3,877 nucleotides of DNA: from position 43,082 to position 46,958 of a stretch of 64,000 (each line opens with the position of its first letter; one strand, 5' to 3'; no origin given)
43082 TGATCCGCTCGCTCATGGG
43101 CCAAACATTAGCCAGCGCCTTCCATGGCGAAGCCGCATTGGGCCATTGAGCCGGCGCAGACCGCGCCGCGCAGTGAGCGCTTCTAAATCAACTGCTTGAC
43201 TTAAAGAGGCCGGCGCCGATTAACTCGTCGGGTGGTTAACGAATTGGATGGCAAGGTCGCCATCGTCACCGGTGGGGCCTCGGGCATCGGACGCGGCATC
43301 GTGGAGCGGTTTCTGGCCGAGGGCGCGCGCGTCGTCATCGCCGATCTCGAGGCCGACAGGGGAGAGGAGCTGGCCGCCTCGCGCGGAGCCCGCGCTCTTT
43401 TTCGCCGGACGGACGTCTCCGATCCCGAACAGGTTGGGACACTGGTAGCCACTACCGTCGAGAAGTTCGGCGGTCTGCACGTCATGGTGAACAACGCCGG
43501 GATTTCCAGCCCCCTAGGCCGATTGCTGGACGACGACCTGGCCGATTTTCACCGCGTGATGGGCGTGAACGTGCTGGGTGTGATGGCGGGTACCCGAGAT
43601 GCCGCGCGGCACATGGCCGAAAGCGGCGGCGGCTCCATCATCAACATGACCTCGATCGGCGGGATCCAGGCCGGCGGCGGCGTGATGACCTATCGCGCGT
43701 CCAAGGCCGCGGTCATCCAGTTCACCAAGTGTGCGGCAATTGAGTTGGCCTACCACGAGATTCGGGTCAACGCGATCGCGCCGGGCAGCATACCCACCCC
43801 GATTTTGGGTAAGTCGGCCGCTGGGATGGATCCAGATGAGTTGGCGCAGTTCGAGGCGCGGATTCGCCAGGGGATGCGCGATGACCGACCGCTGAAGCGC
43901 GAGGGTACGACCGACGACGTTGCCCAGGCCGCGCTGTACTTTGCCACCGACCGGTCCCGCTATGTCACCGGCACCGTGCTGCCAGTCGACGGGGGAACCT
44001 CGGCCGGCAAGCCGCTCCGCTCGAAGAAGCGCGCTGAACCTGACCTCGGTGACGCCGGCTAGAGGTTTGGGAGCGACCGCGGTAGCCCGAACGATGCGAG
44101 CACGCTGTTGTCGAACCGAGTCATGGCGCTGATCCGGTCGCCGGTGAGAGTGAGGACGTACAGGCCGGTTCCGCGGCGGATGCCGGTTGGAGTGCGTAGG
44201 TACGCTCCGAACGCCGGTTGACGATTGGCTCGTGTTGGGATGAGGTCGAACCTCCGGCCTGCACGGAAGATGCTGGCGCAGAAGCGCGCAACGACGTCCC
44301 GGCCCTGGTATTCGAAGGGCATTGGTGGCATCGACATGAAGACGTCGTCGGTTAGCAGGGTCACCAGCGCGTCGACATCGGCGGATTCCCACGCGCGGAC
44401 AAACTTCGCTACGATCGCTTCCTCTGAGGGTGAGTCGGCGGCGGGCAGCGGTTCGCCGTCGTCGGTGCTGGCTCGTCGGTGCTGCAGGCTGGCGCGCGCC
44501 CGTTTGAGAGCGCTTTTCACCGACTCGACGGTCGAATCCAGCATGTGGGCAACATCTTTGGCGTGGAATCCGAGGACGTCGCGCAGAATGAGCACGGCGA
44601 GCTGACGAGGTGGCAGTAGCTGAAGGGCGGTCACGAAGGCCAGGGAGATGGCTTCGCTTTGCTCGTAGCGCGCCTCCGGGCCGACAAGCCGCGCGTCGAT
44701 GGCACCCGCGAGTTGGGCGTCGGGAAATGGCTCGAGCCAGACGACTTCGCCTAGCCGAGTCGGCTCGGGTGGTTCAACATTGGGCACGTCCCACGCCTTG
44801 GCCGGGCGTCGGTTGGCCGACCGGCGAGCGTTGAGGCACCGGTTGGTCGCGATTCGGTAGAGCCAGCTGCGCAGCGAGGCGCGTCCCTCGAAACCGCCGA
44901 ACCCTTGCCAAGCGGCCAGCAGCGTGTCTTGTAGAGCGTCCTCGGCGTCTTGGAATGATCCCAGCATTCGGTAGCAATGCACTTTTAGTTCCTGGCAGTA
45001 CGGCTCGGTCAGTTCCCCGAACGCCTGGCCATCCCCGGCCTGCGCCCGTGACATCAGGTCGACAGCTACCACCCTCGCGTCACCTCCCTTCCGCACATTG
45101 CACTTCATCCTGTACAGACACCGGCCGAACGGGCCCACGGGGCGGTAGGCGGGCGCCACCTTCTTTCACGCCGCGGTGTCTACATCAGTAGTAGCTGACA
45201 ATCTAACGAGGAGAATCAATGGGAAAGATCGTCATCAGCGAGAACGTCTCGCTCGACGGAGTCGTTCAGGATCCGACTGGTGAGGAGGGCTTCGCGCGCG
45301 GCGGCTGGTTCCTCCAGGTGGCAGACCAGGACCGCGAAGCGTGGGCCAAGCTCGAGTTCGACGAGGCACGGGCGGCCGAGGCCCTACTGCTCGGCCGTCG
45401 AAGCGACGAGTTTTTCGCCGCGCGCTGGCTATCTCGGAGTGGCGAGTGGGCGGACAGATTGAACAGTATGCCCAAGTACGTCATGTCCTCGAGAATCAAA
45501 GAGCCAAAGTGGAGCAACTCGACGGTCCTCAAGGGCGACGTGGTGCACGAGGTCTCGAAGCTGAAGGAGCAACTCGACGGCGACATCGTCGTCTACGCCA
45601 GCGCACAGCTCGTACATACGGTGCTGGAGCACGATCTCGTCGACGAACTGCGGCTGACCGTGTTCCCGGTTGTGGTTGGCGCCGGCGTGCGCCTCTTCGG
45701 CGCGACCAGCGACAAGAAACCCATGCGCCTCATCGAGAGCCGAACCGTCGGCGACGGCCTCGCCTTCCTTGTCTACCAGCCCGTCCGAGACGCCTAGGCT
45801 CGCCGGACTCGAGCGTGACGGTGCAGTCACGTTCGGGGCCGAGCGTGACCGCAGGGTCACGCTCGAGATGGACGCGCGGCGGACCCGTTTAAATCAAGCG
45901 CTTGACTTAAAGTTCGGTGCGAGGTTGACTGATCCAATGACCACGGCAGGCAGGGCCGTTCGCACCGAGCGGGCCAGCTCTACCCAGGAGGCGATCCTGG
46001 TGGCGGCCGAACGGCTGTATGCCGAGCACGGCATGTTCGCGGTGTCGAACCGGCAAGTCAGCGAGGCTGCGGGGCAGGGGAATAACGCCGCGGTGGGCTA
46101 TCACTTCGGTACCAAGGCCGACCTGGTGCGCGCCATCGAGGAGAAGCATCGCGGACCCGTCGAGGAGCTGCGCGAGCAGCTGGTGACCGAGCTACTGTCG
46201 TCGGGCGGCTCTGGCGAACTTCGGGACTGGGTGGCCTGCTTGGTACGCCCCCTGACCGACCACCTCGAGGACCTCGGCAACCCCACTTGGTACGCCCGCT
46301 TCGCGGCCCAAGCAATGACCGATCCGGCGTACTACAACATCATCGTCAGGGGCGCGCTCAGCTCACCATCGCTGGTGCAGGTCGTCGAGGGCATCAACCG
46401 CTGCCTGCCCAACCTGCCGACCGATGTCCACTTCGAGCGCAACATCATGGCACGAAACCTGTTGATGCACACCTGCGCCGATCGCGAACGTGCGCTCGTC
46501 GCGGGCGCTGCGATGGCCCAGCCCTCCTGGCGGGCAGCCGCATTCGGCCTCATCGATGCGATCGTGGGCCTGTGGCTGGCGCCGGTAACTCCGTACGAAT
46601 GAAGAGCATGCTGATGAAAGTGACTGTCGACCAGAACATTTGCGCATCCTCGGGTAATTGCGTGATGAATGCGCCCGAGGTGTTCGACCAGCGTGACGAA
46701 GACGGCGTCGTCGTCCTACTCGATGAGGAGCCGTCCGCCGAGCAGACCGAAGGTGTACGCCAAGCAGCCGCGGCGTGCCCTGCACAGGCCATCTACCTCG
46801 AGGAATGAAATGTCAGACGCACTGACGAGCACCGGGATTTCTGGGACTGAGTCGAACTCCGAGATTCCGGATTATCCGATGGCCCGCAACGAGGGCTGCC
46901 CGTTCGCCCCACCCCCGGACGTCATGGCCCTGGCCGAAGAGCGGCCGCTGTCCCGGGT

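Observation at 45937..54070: Seven-gene translationally coupled operon: TetR, ferredoxin, P450, amidohydrolase, two M24 proteins and a double CoA-transferase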

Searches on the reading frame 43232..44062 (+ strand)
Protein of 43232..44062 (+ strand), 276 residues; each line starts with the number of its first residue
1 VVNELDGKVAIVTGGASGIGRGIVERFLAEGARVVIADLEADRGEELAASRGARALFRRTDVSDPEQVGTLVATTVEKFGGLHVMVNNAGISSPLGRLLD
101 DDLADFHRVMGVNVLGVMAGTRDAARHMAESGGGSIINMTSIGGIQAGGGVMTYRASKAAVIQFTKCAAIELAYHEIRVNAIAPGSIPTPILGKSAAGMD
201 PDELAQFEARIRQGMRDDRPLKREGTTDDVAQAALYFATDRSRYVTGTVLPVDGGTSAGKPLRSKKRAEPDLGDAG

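Call 6: search_protein_families(library=pfam, proteins=[window:43232-44062:+])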
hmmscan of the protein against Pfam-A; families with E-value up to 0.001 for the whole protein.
window:43232-44062:+ (276 aa): 3 families
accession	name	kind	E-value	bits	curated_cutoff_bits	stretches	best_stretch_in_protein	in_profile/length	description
PF13561.12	adh_short_C2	-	2.7e-63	214.1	27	1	16-256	3-235/236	Enoyl-(Acyl carrier protein) reductase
PF00106.31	adh_short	-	7.1e-54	182.7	26.6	1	8-196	1-191/195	short chain dehydrogenase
PF08659.16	KR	-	3.6e-07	30.7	22.6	1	11-157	4-152/180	KR domain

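Call 71: search_protein_families(library=ncbifam, proteins=[window:43232-44062:+], max_evalue=1e-10)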
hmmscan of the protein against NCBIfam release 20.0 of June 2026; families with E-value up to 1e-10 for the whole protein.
window:43232-44062:+ (276 aa): 217 families (the best 25 are shown)
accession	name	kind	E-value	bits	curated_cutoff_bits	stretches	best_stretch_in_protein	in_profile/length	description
NF005559.1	PRK07231.1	subfamily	4.6e-76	255.6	215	1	5-257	2-248/249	glucose 1-dehydrogenase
NF004791.0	PRK06138.1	equivalog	2.8e-66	223.4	312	1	4-258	2-251/252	SDR family oxidoreductase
NF004198.0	PRK05653.1-3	equivalog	2.1e-63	214.1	296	1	3-256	3-246/248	3-oxoacyl-ACP reductase FabG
NF004818.0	PRK06172.1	equivalog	6e-61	206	336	1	1-258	1-252/253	SDR family oxidoreductase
NF052558.1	MBtsdlDhBudC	equivalog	1.8e-60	204.6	270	1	6-259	2-244/250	meso-2,3-butanediol dehydrogenase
NF005472.0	PRK07067.1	equivalog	2.5e-58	197.6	338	1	4-256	3-254/257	L-iditol 2-dehydrogenase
NF006121.0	PRK08265.1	subfamily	5.8e-57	193.2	294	1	2-265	2-254/263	short chain dehydrogenase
NF005473.0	PRK07069.1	equivalog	7e-56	189.7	339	1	3-258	6-261/262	SDR family oxidoreductase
NF005067.0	PRK06484.1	equivalog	1.7e-55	188.6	713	1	6-257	272-512/524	short chain dehydrogenase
NF053701.1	CsHdxCHCADhChcB2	equivalog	7.9e-55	186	350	1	5-258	1-244/245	cis-4-hydroxycyclohexanecarboxylate dehydrogenase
NF052562.1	RADHDNL4305835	equivalog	1.5e-54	185.1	400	1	1-258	1-251/252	NADP-dependent (R)-specific alcohol dehydrogenase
NF009466.0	PRK12826.1-2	subfamily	3.2e-54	184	222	1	8-257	4-245/248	3-oxoacyl-ACP reductase FabG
NF005853.0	PRK07774.1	equivalog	9.3e-53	179.2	303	1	4-256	3-246/250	SDR family oxidoreductase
NF053702.1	TrHdxCHCADhChcB1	equivalog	2.2e-52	177.9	400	1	5-264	2-248/250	trans-4-hydroxycyclohexanecarboxylate dehydrogenase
NF009093.0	PRK12429.1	subfamily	2.9e-52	177.5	258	1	4-256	2-256/259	3-hydroxybutyrate dehydrogenase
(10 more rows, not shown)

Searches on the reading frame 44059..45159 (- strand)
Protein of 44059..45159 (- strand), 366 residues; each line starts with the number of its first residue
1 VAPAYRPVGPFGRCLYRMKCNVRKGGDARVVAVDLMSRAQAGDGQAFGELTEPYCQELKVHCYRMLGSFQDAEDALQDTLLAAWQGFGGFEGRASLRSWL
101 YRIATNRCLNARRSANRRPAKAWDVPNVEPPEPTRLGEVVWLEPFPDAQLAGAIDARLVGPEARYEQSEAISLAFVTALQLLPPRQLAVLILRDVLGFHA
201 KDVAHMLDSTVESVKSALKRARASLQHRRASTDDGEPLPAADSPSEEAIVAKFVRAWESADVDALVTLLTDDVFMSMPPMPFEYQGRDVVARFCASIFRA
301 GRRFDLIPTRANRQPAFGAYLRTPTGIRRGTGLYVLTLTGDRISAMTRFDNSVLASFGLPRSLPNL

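Call 6: search_protein_families(library=pfam, proteins=[window:44059-45159:-])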
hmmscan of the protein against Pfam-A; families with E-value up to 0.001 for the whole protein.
window:44059-45159:- (366 aa): 5 families
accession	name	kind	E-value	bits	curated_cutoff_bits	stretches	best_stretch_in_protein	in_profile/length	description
PF04542.20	Sigma70_r2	-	2.8e-16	59.5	24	1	56-118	7-71/71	Sigma-70 region 2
PF08281.18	Sigma70_r4_2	-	2.5e-10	40.3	25.7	1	174-225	3-54/54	Sigma-70, region 4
PF12680.13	SnoaL_2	-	1.6e-07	32.3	27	1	250-322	1-73/102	SnoaL-like domain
PF04545.22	Sigma70_r4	-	2.2e-06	27.5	24.1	1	178-227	1-50/50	Sigma-70, region 4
PF13474.12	SnoaL_3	-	0.00068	20.4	22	0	247-308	2-63/121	SnoaL-like domain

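Call 71: search_protein_families(library=ncbifam, proteins=[window:44059-45159:-], max_evalue=1e-10)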
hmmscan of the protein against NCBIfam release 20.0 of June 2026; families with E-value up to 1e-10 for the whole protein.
window:44059-45159:- (366 aa): 36 families (the best 25 are shown)
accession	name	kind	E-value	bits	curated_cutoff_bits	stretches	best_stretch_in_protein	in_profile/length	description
NF006089.0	PRK08241.1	subfamily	3.1e-118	394.8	240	1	32-364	9-341/343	RNA polymerase subunit sigma-70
TIGR02960.1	SigX5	hypoth_equivalog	2.7e-95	319.2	264.75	1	42-359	2-322/322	RNA polymerase sigma-70 factor, TIGR02960 family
TIGR02957.1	SigX4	subfamily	2.8e-29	102.2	323.25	1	160-316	87-243/281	RNA polymerase sigma-70 factor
NF007225.0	PRK09643.1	equivalog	6.4e-29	101.1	190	1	31-233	13-186/204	RNA polymerase sigma factor SigM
NF007214.0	PRK09636.1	subfamily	4.7e-27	94.9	271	1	160-276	94-203/293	RNA polymerase sigma factor SigJ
NF009166.1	PRK12513.1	equivalog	8.1e-22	77.9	206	1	34-231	11-188/193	RNA polymerase sigma factor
NF004113.0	PRK05602.1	equivalog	1.2e-21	77.4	208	1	33-130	33-132/211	RNA polymerase sigma factor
NF008888.0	PRK11922.1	equivalog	1.4e-21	77.2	204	1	33-227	18-194/231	RNA polymerase sigma factor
TIGR02937.1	sigma70-ECF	superfamily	5e-21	75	42.9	1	46-227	2-163/165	sigma-70 family RNA polymerase sigma factor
NF009190.0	PRK12538.1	equivalog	8.3e-20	71.5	303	1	34-116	52-135/233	RNA polymerase sigma factor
NF007223.0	PRK09641.1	equivalog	1.5e-19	70.5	209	1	35-113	8-86/187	RNA polymerase sigma factor SigW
NF058625.1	sigma_PG0214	equivalog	2.7e-19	69.5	130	0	161-228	94-160/170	GFO_1088 family ECF-type sigma factor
NF009171.0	PRK12518.1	equivalog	5.2e-19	68.8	208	1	30-121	12-102/191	RNA polymerase sigma factor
TIGR02939.1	RpoE_Sigma70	equivalog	9.4e-18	64.9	236.15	1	33-121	8-96/190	RNA polymerase sigma factor RpoE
TIGR02983.1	SigE-fam_strep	subfamily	1.3e-17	64.2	141.55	0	169-230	98-159/162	SigE family RNA polymerase sigma factor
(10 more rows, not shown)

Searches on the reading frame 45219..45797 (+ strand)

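Call 6: search_protein_families(library=pfam, proteins=[window:45219-45797:+])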
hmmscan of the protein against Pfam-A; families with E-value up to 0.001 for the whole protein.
window:45219-45797:+ (192 aa): 1 family
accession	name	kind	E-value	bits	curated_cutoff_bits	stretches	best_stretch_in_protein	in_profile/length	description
PF01872.23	RibD_C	-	1.9e-23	83.7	24.1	1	3-182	2-196/197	RibD C-terminal domain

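Call 52: search_protein_families(library=ncbifam, proteins=[window:45219-45797:+], max_evalue=0.00001)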
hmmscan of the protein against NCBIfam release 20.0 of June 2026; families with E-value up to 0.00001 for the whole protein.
window:45219-45797:+ (192 aa): 0 families

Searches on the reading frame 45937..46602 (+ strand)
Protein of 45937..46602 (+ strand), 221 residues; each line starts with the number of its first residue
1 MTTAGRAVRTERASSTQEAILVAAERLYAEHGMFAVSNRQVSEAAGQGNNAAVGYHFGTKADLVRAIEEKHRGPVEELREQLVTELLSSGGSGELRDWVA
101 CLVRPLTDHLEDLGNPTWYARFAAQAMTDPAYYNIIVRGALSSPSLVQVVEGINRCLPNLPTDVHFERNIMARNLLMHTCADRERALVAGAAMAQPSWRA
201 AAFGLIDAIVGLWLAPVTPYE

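Call 4: search_protein_families(library=pfam, proteins=[window:45937-46602:+])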
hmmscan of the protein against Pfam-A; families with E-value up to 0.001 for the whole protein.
window:45937-46602:+ (221 aa): 2 families
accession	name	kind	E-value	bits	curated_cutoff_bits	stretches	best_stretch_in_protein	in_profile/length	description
PF00440.29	TetR_N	-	1.4e-07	31.6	24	1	20-67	1-47/47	Bacterial regulatory proteins, tetR family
PF17939.6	TetR_C_30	-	1.1e-06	29.3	26.3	1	101-207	2-110/115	Tetracyclin repressor-like, C-terminal domain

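Call 5: search_protein_families(library=ncbifam, proteins=[window:45937-46602:+])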
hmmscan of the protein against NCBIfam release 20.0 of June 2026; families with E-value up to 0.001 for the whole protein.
window:45937-46602:+ (221 aa): 4 families
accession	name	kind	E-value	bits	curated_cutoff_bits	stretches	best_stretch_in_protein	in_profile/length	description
NF053516.1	TranRepPrsAVib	equivalog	5e-13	49.3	300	1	13-108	4-97/208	TetR family transcriptional repressor PsrA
NF041196.1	ScbR_bind_reg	equivalog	3.6e-08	33.8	150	1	11-81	2-71/191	ScbR family autoregulator-binding transcription factor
NF007949.0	PRK10668.1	equivalog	3.8e-06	26.5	271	1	11-79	7-74/216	multidrug efflux transporter transcriptional repressor AcrR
NF008587.1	PRK11552.1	equivalog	0.00021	21.1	365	1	10-66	2-56/213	transcriptional regulator CecR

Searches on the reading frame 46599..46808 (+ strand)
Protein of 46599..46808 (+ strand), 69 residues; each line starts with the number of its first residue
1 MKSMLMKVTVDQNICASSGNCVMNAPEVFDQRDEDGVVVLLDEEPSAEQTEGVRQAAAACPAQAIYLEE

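Call 4: search_protein_families(library=pfam, proteins=[window:46599-46808:+])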
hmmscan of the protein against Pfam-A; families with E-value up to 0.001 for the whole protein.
window:46599-46808:+ (69 aa): 3 families
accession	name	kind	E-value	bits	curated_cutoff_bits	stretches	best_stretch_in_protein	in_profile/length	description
PF13370.11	Fer4_13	-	1.9e-12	48.1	24.5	1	10-65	1-56/58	4Fe-4S single cluster domain of Ferredoxin I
PF13459.11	Fer4_15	-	1.6e-11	45.1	22.4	1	8-66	1-65/66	4Fe-4S single cluster domain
PF06902.16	Fer4_19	-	5.8e-09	36.3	24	1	5-64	5-58/64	Divergent 4Fe-4S mono-cluster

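Call 5: search_protein_families(library=ncbifam, proteins=[window:46599-46808:+])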
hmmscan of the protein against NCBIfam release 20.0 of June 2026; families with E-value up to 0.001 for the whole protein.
window:46599-46808:+ (69 aa): 0 families
